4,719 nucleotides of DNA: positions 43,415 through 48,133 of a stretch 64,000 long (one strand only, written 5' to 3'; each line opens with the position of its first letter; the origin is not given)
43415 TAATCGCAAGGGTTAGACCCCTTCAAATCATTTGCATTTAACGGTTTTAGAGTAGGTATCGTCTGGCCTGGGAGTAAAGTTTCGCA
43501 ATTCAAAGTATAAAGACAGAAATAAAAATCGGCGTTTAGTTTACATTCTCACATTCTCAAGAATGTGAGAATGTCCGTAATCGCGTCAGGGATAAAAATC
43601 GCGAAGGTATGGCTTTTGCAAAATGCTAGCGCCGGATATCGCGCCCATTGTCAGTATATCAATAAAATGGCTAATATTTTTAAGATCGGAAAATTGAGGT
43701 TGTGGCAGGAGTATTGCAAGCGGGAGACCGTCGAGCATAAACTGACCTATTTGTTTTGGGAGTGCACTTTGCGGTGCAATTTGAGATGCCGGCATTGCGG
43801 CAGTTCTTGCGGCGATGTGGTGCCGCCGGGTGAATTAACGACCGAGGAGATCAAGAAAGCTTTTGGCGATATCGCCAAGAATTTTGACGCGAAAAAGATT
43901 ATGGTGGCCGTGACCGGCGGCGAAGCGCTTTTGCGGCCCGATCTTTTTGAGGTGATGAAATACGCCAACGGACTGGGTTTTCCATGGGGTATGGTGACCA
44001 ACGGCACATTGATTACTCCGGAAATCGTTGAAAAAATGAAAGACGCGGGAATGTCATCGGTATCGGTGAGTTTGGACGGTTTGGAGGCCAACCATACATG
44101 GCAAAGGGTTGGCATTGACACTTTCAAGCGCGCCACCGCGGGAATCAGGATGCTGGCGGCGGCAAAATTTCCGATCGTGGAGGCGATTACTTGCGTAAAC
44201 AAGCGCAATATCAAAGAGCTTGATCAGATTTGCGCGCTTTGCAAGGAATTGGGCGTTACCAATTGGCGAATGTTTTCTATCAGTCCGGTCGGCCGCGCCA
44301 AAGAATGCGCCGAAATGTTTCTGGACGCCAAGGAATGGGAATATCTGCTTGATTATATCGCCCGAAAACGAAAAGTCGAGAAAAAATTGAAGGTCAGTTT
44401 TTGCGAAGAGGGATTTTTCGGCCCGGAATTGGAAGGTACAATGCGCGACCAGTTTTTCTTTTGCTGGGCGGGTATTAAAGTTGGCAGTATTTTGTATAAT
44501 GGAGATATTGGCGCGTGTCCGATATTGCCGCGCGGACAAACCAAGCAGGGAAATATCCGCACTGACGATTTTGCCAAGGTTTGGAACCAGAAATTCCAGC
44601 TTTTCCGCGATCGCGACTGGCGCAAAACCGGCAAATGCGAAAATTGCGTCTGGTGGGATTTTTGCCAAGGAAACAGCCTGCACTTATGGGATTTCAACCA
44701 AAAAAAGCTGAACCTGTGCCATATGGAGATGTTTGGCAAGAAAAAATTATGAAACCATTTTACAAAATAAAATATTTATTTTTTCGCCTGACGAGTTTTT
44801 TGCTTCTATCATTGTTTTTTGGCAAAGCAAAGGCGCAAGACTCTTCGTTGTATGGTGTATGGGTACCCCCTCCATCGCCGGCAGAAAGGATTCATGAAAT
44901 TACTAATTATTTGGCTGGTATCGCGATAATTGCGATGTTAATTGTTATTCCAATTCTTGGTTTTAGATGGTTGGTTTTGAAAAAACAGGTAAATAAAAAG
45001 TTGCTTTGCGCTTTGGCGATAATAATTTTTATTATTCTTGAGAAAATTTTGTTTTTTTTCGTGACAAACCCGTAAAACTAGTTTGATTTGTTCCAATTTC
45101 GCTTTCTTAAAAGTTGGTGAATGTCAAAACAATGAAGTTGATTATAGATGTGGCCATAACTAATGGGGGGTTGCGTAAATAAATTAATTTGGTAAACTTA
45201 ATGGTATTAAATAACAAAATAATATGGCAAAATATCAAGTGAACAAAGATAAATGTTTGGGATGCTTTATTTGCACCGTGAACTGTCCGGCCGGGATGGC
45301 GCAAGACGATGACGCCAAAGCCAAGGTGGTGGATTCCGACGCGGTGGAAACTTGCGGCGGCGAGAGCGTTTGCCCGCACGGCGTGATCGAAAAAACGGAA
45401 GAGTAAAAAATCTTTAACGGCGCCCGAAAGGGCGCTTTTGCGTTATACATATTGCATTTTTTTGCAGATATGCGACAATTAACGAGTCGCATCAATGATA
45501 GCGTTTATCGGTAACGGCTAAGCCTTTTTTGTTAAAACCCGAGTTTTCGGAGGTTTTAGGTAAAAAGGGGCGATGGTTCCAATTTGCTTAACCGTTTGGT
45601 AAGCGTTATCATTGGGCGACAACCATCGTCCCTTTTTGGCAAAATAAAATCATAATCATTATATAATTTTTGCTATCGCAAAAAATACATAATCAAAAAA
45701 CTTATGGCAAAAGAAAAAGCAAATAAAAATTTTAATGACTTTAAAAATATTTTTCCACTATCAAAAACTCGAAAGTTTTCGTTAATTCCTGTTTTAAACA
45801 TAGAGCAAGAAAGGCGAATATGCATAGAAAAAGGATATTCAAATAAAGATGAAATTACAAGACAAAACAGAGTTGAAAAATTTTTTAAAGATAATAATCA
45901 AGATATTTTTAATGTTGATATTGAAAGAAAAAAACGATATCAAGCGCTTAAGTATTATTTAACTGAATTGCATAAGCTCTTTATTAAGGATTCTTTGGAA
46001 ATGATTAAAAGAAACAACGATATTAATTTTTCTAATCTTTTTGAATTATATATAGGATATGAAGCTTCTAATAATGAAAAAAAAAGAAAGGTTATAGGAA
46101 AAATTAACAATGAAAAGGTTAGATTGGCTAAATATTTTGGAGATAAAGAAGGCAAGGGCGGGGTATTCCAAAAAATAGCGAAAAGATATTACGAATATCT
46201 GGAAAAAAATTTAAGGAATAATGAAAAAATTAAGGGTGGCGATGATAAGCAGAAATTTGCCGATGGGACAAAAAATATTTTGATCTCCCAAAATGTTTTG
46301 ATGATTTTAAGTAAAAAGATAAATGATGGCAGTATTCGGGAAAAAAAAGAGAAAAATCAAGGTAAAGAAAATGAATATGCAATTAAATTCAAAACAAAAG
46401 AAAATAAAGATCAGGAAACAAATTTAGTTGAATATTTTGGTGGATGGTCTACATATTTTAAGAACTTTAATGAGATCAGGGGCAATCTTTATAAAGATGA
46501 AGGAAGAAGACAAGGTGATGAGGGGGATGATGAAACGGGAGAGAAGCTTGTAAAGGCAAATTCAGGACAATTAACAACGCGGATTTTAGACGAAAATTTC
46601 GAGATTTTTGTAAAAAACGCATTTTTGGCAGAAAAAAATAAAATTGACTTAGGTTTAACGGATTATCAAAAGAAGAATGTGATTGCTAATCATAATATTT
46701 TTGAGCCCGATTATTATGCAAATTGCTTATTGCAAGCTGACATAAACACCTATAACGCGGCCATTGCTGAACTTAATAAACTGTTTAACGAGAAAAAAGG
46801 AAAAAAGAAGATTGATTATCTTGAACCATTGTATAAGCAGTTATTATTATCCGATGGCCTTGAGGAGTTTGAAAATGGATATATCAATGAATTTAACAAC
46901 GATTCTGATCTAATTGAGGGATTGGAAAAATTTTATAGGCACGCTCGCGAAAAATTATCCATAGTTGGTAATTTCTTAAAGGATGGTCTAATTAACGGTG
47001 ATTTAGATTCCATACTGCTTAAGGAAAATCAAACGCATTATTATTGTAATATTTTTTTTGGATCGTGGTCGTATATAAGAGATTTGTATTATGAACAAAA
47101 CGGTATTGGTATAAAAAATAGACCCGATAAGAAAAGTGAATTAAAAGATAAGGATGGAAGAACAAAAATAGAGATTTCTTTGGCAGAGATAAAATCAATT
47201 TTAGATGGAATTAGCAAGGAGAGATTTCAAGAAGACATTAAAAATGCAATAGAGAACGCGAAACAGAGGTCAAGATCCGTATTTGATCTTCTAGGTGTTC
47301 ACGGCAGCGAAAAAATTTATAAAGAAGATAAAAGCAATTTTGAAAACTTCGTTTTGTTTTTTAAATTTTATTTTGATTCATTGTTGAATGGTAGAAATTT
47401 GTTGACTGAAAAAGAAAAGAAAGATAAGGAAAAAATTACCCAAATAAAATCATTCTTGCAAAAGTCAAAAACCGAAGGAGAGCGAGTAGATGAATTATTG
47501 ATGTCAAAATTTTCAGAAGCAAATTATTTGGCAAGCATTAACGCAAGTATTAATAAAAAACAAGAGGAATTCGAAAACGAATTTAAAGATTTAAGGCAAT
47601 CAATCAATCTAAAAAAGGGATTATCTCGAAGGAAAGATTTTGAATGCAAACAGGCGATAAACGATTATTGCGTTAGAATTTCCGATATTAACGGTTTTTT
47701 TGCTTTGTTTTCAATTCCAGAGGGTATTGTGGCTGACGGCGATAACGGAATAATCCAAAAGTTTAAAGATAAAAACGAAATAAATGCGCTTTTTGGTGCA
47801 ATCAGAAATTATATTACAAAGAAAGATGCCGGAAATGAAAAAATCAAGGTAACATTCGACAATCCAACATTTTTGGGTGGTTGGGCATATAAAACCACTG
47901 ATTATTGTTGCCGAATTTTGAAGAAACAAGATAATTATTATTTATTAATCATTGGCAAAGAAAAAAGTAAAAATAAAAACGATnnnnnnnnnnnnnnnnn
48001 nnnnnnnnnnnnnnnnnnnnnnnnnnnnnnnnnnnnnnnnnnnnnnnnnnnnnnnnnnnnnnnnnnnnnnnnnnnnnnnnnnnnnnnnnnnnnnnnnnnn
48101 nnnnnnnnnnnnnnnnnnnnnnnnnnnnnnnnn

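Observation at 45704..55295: Complete class 2 type V-A CRISPR-Cas locus with a single RuvC-only effector, cas4-cas1-cas2, a 50-repeat array and no convincing tracrRNA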

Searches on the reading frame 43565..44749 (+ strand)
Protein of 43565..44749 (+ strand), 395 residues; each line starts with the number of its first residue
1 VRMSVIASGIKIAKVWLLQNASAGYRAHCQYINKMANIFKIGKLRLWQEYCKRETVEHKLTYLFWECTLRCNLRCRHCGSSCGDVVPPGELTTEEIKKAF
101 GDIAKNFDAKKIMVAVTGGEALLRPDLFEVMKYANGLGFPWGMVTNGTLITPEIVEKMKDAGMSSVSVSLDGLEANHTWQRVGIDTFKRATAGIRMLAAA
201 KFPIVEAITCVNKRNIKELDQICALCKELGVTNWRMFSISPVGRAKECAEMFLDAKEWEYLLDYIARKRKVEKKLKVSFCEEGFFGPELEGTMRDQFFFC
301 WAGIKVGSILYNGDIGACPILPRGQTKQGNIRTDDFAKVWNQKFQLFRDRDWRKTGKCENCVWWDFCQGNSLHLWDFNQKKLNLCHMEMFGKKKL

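Call 90: search_protein_families(library=pfam, proteins=[window:43565-44749:+], max_evalue=0.001)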
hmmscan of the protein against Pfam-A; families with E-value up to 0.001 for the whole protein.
window:43565-44749:+ (395 aa): 2 families
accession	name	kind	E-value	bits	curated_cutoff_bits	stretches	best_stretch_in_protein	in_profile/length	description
PF04055.27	Radical_SAM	-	6.3e-24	85.5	29.5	1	67-225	3-165/166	Radical SAM superfamily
PF13186.11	SPASM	-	3.4e-08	34.1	21.5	1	300-361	1-66/67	Iron-sulfur cluster-binding domain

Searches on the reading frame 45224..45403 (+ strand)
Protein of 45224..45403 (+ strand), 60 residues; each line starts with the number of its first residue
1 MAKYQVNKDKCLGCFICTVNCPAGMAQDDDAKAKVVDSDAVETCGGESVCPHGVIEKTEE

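Call 90: search_protein_families(library=pfam, proteins=[window:45224-45403:+], max_evalue=0.001)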
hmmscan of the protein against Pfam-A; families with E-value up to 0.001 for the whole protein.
window:45224-45403:+ (60 aa): 8 families
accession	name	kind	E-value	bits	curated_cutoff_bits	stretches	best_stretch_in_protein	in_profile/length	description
PF12837.12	Fer4_6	-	1.1e-07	31.8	25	1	5-24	3-22/24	4Fe-4S binding domain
PF00037.32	Fer4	-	3e-05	24.1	21.1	0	4-24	1-21/24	4Fe-4S binding domain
PF12797.12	Fer4_2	-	8.9e-05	22.7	24.5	1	6-23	5-22/22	4Fe-4S binding domain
PF13187.11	Fer4_9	-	0.00015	22.1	27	1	10-53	1-50/52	4Fe-4S dicluster domain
PF13459.11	Fer4_15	-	0.00018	22.6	22.4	1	6-39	3-36/66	4Fe-4S single cluster domain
PF13237.11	Fer4_10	-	0.00061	20.1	25.5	0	5-45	3-46/53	4Fe-4S dicluster domain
PF25160.1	LdpA_Fe-S-bd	-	0.00063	19.9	27.6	0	4-27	21-44/49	LdpA Fe-S cluster-binding domain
PF12838.12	Fer4_7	-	0.00078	20.3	27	0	3-24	30-51/52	4Fe-4S dicluster domain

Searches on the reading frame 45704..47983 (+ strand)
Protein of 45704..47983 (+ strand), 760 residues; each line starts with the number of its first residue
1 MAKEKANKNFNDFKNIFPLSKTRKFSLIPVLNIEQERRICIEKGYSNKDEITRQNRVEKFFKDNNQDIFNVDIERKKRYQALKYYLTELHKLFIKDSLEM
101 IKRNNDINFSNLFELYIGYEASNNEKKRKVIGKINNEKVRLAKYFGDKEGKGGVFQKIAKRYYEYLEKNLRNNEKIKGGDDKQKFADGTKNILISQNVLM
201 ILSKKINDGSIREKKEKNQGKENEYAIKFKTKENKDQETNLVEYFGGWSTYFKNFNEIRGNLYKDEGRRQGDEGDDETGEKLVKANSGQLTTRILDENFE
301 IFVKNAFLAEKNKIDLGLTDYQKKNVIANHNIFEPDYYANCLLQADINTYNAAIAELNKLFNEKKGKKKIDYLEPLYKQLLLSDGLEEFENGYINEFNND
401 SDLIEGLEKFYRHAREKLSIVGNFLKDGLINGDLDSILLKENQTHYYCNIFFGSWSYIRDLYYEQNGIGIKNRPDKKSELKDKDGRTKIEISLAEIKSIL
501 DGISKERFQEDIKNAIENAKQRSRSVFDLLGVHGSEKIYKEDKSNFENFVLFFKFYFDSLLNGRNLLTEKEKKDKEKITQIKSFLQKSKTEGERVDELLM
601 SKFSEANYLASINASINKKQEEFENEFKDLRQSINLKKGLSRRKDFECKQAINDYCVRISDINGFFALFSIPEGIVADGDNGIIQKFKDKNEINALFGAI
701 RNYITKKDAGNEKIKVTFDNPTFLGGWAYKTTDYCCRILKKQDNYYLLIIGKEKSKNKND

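Call 67: predict_structure(alignment_id=A3)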
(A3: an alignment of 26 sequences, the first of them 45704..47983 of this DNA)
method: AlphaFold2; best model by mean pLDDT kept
length: 760 residues; sequences in the alignment: 26
mean_pLDDT: 79.0   pTM: 0.71
mean pLDDT of the five models: 79.0, 78.5, 77.0, 76.3, 73.3
residues with pLDDT >= 90: 272; 70-90: 323; 50-70: 75; < 50: 90
segments of 3 or more residues with pLDDT < 50: 1-27, 272-277, 386-394, 708-736, 743-745, 751-760
pLDDT, mean of each block of 10 residues (from residue 1): 35 38 42 84 83 73 63 77 88 93 89 92 75 90 88 91 92 78 82 87 91 71 79 69 76 75 80 50 84 93 92 84 75 91 92 91 84 89 54 60 90 93 83 87 89 90 79 58 74 93 95 91 87 85 95 94 92 92 91 81 88 95 94 84 87 94 92 82 89 87 66 33 31 45 48 33
secondary structure, 60 per line:
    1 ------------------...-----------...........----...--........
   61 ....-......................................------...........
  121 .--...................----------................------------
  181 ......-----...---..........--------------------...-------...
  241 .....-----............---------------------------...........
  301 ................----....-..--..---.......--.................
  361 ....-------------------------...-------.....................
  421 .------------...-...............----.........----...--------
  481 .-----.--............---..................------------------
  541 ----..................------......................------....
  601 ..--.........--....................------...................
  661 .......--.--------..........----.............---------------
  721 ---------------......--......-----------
elements in order (helices of 4 or more, strands of 3 or more residues): H33-43 H53-64 H66-103 H110-121 H124-142 H153-168 H181-186 H198-207 E228-230 E238-240 H241-245 H251-262 H290-316 H321-324 H335-341 H344-364 H400-421 E438-440 H441-452 H457-465 E490-492 H493-501 H505-522 H545-562 H569-590 H597-602 H605-613 H616-635 H642-667 H679-688 H693-705 E736-741 E744-749

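Call 71: fold_search(model_id=the predicted structure, library=pdb)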
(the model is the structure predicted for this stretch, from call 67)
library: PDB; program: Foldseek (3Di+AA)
matches with E <= 10: 105; with E <= 0.001: 38
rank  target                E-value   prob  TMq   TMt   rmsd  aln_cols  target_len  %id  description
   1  8y04_A                7.9e-10  1.00  0.32  0.22  13.3       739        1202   18  Crystal structure of LbCas12a in complex with crRNA and 6nt target DNA (released 2025-01-01)
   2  5xuu_A                1.1e-09  1.00  0.29  0.19  15.0       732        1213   17  Crystal structure of Lachnospiraceae bacterium ND2006 Cpf1 in complex with crRNA and target DNA (TCCA PAM) (released 2017-08-09)
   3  8y09_E                1.7e-09  1.00  0.31  0.20  16.3       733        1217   17  Crystal structure of LbCas12a in complex with crRNA and 15nt target DNA (released 2025-01-01)
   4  5xus_A                2.4e-09  1.00  0.28  0.19  15.1       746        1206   18  Crystal structure of Lachnospiraceae bacterium ND2006 Cpf1 in complex with crRNA and target DNA (TTTA PAM) (released 2017-08-09)
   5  5xuz_A                2.5e-09  1.00  0.27  0.18  15.2       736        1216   18  Crystal structure of Lachnospiraceae bacterium ND2006 Cpf1 in complex with crRNA and target DNA (CCCA PAM) (released 2017-08-09)
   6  8y08_A                5.9e-09  1.00  0.27  0.18  15.8       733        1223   16  Crystal structure of LbCas12a in complex with crRNA and 14nt target DNA (released 2025-01-01)
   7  5ng6_A                7.7e-09  1.00  0.41  0.27   9.7       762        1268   17  Crystal structure of FnCas12a bound to a crRNA (released 2017-06-14)
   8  6i1l_D                1.6e-08  1.00  0.29  0.19  15.8       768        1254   18  Crystal structure of FnCas12a in complex with a crRNA guide and ssDNA target (released 2019-01-23)
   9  6nm9_B                2.2e-08  1.00  0.33  0.23  15.4       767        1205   18  CryoEM structure of the LbCas12a-crRNA-AcrVA4 dimer (released 2019-06-12)
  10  5ng6_G                2.7e-08  1.00  0.42  0.28   9.2       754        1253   17  Crystal structure of FnCas12a bound to a crRNA (released 2017-06-14)
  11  5id6_A                2.9e-08  1.00  0.32  0.22  14.8       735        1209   17  Structure of Cpf1/RNA Complex (released 2016-04-27)
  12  6i1l_A                3.1e-08  1.00  0.29  0.19  15.8       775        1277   18  Crystal structure of FnCas12a in complex with a crRNA guide and ssDNA target (released 2019-01-23)
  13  5nfv_A                3.7e-08  1.00  0.30  0.20  13.6       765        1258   18  Crystal structure of catalytically inactive FnCas12 mutant bound to an R-loop structure containing a pre-crRNA mimic a (released 2017-06-14)
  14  5ng6_E                5.3e-08  1.00  0.40  0.26  10.7       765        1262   16  Crystal structure of FnCas12a bound to a crRNA (released 2017-06-14)
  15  8h9d_A                6.0e-08  1.00  0.30  0.22  15.1       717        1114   17  Crystal structure of Cas12a protein (released 2023-02-08)
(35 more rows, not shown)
